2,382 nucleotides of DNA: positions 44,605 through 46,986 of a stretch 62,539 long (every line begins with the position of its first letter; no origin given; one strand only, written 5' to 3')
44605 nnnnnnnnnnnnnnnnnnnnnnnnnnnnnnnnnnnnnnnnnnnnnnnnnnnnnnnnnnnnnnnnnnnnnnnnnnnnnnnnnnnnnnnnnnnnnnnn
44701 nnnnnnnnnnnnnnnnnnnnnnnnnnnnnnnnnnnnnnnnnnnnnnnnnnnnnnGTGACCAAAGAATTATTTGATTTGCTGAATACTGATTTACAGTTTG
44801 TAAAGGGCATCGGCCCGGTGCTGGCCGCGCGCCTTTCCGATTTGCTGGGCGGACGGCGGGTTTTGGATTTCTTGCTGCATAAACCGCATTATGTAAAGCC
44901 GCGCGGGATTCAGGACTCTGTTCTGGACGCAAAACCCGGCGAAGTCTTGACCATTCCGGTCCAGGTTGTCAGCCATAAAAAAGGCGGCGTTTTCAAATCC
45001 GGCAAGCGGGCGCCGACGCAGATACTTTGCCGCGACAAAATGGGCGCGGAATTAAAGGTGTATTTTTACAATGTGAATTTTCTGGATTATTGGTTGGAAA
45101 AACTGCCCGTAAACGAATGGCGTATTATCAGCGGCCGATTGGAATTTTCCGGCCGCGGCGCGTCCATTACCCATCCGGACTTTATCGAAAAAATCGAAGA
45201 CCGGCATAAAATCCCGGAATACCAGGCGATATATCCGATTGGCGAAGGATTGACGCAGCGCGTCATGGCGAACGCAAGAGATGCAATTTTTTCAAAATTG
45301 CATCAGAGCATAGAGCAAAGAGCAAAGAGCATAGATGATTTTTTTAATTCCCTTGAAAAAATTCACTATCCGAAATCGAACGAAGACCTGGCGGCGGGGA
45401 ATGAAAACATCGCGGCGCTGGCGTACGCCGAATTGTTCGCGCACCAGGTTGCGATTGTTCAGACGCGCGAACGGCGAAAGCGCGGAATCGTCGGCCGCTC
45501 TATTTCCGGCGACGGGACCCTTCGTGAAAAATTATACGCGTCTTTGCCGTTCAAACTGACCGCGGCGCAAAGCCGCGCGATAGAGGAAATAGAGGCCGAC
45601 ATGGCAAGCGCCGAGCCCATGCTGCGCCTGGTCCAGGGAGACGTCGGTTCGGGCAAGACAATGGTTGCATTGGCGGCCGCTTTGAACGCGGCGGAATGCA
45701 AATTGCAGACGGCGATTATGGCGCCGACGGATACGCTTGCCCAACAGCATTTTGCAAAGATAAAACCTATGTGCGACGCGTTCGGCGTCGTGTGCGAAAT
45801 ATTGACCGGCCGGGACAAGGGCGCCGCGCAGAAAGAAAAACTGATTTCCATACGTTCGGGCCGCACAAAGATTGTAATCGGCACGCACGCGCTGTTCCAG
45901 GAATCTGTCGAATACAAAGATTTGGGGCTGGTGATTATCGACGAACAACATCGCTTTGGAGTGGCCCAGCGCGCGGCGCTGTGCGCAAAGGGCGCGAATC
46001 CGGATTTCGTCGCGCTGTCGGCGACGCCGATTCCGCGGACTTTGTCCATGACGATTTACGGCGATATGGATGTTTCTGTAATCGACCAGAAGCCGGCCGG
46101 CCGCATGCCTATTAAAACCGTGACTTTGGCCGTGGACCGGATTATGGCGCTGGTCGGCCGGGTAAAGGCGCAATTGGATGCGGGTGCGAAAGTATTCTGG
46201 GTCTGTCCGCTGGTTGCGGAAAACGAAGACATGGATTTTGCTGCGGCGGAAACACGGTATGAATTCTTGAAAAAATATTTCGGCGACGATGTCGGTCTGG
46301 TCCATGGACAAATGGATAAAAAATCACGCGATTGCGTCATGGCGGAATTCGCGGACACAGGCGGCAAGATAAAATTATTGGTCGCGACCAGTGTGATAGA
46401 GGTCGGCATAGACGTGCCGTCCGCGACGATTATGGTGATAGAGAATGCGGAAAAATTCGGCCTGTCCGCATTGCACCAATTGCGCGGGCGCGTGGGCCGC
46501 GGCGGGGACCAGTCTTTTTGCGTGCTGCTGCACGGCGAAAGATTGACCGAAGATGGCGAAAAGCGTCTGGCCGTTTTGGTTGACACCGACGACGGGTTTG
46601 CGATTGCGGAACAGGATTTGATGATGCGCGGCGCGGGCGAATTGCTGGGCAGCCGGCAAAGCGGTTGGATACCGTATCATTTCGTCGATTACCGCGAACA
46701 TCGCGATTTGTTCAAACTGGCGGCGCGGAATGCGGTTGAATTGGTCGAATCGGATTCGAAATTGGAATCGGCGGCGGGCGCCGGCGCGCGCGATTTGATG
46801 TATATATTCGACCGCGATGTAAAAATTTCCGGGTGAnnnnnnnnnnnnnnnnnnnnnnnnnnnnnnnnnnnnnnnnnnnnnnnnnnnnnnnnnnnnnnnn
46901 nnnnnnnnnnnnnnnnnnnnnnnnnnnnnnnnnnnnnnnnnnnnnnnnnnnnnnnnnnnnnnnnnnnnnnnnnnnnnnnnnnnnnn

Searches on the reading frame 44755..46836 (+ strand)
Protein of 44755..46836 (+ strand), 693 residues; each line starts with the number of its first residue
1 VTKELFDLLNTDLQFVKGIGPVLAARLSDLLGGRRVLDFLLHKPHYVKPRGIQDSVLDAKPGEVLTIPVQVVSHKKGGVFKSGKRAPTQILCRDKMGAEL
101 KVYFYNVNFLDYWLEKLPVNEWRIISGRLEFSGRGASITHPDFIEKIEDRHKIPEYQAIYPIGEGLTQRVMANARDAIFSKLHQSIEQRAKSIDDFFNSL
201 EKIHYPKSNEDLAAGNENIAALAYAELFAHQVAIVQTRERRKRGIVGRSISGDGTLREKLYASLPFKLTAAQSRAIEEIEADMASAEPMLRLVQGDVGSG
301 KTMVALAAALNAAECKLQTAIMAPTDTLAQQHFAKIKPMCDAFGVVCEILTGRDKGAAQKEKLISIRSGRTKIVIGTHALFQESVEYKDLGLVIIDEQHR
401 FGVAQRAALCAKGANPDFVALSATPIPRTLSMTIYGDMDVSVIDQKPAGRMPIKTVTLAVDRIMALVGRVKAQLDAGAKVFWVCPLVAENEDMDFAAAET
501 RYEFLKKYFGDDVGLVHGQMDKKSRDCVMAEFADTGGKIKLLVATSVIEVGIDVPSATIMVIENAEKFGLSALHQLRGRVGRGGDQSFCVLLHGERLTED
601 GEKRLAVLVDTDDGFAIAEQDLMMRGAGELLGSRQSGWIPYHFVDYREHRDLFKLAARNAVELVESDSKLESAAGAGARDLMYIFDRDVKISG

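Call 47: search_protein_families(library=pfam, proteins=[window:44755-46836:+], max_evalue=0.01)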
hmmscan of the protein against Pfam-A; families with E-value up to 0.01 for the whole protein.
window:44755-46836:+ (693 aa): 7 families
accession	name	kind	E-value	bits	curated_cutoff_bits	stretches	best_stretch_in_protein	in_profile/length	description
PF00270.35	DEAD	-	1.2e-24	87.4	26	1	269-430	1-164/167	DEAD/DEAH box helicase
PF00271.37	Helicase_C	-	1.8e-19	70.4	23.5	1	498-584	28-110/110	Helicase conserved C-terminal domain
PF04851.21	ResIII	-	1.5e-11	45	22.5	1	266-425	2-162/164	Type III restriction enzyme, res subunit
PF19833.4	RecG_dom3_C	-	5.4e-07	30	26.8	1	611-673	1-64/87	ATP-dependent DNA helicase RecG, domain 3, C-terminal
PF22590.2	Cas3-like_C_2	-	2.5e-05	24.9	27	1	497-582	14-103/106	CRISPR-associated nuclease/helicase Cas3, C-terminal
PF07517.20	SecA_DEAD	-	0.0048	16.6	24.6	1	296-356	98-158/290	SecA DEAD-like domain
PF13604.12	AAA_30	-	0.005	17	27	0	268-410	2-109/191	AAA domain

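Call 48: search_solved_structures(query=window:44755-46836:+, show_alignments=2, max_evalue=1e-10)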
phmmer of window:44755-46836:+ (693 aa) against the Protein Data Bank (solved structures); distinct sequences matched with E-value up to 1e-10: 10.
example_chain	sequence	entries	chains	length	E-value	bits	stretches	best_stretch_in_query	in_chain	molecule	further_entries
9wm0_A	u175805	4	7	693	8.6e-122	410.8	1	13-648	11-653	ATP-dependent DNA helicase RecG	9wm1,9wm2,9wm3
1gm5_A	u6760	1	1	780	6.9e-121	407.8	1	9-657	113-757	RECG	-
6m6a_M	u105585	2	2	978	3.5e-77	263.4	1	261-640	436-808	Transcription-repair-coupling factor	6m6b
13jq_A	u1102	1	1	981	3.9e-77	263.2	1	261-640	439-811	Transcription-repair-coupling factor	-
6x26_A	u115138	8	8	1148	1.1e-74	255.1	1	260-639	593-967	Transcription-repair-coupling factor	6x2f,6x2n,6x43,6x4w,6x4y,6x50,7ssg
2eyq_A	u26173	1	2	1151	1.1e-74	255.1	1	260-639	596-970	Transcription-repair coupling factor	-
9n07_A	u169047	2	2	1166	1.2e-74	255.1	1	260-639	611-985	Transcription-repair-coupling factor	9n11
6xeo_A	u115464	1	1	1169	1.2e-74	255.1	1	260-639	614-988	Transcription-repair-coupling factor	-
6aca_A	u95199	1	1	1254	2.6e-62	214.3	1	241-640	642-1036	Mycobacterium tuberculosis Mfd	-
6ac6_A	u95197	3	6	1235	2.3e-61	211.1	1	241-639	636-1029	Mycobacterium smegmatis Mfd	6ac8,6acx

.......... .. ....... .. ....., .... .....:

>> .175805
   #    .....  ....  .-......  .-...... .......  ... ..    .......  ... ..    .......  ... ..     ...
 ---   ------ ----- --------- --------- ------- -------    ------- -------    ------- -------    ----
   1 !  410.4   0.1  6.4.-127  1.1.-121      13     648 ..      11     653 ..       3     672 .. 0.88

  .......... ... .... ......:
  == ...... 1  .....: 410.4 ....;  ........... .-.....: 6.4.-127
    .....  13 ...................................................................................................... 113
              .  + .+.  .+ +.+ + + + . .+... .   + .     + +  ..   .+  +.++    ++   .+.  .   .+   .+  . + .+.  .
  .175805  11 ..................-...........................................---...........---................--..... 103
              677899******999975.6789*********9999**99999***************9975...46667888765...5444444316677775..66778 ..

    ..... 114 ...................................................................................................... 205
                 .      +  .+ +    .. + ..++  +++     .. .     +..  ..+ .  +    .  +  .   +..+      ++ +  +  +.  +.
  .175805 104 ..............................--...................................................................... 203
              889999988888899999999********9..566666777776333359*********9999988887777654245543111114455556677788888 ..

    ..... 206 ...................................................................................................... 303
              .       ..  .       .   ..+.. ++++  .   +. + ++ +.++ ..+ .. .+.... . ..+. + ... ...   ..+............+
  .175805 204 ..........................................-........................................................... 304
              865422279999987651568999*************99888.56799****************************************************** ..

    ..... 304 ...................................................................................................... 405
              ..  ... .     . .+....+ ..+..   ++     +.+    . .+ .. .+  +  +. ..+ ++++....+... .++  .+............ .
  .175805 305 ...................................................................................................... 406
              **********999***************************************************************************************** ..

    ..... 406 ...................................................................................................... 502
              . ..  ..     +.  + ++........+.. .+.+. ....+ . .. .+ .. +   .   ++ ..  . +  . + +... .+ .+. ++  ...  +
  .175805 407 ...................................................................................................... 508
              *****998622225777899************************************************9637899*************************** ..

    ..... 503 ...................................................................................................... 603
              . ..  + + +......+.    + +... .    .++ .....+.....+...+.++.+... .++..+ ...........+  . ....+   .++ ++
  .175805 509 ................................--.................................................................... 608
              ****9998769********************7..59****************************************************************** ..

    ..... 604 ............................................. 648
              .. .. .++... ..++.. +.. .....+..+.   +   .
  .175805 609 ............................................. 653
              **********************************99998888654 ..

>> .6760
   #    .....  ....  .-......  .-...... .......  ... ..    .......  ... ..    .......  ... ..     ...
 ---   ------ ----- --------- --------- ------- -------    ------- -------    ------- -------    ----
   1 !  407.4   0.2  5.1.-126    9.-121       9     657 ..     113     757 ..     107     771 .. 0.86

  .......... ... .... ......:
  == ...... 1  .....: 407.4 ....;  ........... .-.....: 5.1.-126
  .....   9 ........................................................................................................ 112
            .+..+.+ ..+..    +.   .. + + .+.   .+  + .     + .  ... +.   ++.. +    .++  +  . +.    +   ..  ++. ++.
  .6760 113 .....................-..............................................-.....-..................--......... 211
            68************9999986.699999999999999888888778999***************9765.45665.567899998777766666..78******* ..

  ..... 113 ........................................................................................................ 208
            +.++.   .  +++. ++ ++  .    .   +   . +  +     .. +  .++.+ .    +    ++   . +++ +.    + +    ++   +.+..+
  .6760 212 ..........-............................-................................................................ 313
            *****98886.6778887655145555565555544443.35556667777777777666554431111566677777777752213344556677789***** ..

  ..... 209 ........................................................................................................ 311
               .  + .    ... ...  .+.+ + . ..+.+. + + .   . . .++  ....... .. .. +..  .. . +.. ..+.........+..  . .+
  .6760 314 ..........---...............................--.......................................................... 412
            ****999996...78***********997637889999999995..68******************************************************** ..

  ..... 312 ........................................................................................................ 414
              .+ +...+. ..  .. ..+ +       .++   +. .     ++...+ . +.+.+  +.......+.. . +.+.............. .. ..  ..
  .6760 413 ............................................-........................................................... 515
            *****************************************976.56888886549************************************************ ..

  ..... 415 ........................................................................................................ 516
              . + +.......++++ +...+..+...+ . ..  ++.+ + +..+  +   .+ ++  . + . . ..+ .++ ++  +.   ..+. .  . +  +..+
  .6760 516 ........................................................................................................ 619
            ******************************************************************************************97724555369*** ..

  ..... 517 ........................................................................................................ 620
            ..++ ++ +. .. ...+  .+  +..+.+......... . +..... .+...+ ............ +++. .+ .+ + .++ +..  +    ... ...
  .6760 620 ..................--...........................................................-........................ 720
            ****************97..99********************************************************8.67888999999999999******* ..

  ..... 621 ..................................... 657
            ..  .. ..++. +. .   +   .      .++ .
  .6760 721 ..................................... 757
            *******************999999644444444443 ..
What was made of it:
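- Tried and rejected: The array aligns to a variable linker with no net length gain (call 48).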
